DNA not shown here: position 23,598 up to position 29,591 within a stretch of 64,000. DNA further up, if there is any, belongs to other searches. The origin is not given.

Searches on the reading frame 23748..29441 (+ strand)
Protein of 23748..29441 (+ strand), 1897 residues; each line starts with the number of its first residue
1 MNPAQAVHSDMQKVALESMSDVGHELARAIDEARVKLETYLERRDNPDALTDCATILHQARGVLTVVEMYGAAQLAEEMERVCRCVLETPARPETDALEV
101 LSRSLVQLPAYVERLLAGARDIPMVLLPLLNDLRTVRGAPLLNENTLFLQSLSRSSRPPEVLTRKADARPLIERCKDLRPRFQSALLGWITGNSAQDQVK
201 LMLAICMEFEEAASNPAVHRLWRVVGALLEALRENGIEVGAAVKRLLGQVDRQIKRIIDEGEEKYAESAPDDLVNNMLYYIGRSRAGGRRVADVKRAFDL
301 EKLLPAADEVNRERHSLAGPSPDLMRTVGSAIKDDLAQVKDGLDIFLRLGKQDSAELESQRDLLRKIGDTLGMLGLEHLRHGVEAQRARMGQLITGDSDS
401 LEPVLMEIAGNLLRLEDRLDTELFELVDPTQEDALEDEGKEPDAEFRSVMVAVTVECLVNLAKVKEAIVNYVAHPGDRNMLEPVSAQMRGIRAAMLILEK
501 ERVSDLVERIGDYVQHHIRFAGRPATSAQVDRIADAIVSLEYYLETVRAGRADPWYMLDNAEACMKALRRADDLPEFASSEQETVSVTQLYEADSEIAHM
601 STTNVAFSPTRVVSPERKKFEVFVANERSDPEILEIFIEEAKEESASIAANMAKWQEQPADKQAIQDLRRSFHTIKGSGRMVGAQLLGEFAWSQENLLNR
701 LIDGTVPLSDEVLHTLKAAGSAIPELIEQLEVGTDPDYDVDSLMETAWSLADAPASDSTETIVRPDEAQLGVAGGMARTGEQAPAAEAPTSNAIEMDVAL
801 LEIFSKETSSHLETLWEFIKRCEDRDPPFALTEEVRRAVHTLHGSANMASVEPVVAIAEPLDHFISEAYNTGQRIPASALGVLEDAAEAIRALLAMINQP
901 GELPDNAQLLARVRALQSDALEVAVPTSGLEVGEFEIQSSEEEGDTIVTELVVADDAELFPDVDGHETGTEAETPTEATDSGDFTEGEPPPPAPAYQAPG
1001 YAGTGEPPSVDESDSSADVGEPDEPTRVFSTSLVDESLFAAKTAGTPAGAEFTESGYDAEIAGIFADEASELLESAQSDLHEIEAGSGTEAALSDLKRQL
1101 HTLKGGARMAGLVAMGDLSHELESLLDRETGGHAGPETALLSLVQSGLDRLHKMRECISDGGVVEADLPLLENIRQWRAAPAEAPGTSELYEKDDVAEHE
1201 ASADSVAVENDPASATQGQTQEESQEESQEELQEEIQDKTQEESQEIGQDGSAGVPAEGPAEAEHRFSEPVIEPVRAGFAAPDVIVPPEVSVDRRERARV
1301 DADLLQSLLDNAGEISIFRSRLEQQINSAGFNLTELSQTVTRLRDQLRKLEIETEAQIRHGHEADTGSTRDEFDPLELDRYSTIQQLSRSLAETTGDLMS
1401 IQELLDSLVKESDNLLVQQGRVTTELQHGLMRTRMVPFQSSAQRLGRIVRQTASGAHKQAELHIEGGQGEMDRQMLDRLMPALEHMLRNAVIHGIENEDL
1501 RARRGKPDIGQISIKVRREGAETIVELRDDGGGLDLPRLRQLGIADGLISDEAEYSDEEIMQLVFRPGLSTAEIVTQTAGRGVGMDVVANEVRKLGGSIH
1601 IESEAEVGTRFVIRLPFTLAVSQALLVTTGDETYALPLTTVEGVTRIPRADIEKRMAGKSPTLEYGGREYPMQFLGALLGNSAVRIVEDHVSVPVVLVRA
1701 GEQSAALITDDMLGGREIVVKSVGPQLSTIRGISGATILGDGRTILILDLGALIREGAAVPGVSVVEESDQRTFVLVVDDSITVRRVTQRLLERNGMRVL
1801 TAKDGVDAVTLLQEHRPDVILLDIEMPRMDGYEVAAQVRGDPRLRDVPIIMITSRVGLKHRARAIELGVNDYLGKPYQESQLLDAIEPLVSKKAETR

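Call 56: search_protein_families(library=pfam, proteins=[window:23748-29441:+], max_evalue=0.001)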
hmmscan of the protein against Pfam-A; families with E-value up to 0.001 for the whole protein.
window:23748-29441:+ (1897 aa): 4 families
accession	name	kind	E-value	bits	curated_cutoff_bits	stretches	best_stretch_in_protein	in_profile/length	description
PF01627.28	Hpt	-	7.4e-36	122.7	24.6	3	1061-1151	2-81/84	Hpt domain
PF00072.30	Response_reg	-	5.1e-30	104.3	30.2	1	1775-1887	1-111/111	Response regulator receiver domain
PF01584.24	CheW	-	3.5e-21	75.7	23.5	1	1623-1756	1-136/138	CheW-like domain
PF02518.31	HATPase_c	-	2.8e-13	50.7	26.4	1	1482-1618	5-110/111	Histidine kinase-, DNA gyrase B-, and HSP90-like ATPase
